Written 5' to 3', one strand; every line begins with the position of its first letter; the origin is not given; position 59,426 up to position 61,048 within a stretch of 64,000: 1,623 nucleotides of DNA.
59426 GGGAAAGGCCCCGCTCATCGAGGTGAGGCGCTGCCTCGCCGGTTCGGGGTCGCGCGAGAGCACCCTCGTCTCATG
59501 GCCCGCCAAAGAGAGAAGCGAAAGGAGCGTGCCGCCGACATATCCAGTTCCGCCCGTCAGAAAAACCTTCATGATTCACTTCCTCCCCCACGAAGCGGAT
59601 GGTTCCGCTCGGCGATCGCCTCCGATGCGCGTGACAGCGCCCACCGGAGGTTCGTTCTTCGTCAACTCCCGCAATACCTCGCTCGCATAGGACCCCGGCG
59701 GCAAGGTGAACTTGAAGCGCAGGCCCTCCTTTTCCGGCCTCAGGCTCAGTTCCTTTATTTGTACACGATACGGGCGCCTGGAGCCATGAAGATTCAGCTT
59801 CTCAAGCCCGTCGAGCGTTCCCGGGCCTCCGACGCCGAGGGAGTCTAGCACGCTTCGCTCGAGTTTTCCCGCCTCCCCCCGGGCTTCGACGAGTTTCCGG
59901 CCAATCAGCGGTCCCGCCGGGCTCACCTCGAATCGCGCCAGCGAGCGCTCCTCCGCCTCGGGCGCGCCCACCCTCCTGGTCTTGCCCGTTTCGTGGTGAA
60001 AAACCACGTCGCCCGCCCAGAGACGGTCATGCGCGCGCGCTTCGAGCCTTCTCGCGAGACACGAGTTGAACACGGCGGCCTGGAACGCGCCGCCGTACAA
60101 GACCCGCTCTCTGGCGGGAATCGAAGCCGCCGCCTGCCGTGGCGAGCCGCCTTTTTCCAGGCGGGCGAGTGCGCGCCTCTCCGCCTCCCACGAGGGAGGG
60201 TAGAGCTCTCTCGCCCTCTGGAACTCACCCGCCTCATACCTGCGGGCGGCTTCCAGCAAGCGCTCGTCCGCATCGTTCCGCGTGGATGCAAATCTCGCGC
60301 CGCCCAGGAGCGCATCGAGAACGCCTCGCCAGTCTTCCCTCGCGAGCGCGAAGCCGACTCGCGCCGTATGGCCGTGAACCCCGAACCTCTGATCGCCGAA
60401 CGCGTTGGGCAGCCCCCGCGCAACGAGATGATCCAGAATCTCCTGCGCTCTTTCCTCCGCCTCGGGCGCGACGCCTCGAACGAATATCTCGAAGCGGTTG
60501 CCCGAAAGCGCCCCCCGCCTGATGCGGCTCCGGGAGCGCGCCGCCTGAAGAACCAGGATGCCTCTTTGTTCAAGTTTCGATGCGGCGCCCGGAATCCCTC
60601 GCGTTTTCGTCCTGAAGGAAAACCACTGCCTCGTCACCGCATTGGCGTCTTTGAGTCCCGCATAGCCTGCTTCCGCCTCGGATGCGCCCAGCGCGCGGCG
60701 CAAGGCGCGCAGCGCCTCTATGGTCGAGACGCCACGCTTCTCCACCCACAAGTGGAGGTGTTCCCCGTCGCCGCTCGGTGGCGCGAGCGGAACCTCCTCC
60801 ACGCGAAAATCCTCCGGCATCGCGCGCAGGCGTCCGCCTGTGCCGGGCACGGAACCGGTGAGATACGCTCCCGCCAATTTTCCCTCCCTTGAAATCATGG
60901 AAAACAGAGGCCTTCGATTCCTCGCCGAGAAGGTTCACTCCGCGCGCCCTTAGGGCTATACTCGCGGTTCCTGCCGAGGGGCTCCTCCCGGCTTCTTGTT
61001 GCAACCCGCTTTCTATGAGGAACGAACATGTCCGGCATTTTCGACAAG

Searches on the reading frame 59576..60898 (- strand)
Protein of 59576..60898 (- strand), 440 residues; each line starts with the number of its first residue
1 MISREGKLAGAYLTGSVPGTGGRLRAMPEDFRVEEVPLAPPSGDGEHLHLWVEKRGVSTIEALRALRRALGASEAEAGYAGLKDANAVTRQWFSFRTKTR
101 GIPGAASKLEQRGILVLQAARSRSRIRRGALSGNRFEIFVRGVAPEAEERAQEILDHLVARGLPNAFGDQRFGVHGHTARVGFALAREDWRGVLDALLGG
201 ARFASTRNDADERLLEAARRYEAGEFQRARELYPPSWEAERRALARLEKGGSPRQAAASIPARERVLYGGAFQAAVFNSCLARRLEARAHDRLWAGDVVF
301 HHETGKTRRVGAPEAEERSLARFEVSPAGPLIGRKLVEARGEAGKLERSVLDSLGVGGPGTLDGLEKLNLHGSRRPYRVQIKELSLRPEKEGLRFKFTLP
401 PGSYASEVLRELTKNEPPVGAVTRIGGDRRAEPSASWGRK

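Call 65: search_protein_families(library=ncbifam, proteins=[window:59576-60898:-], max_evalue=0.00001)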
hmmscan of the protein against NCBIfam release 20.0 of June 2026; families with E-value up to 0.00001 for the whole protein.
window:59576-60898:- (440 aa): 7 families
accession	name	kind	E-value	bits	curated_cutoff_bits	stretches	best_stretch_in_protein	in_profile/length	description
NF002153.0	PRK00984.1-2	equivalog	9.7e-69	231.5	413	1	20-415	17-341/353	tRNA pseudouridine(13) synthase TruD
TIGR00094.1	tRNA_TruD_broad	equivalog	5.8e-63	213.7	172.2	1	16-416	15-411/413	tRNA pseudouridine(13) synthase TruD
NF002155.0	PRK00984.1-4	equivalog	6.6e-52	176.6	445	2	11-188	8-181/349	tRNA pseudouridine(13) synthase TruD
NF002154.0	PRK00984.1-3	equivalog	3.3e-49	167.6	469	2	27-188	24-182/368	tRNA pseudouridine(13) synthase TruD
NF002158.0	PRK00984.2-3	equivalog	5.8e-44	150.9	654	1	15-417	18-446/449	tRNA pseudouridine(13) synthase TruD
NF002160.0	PRK00984.2-5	equivalog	3.5e-28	98.8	428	1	23-288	4-262/395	tRNA pseudouridine(13) synthase TruD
NF002156.0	PRK00984.2-1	equivalog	6.3e-15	55.1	583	1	23-198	2-171/389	tRNA pseudouridine(13) synthase TruD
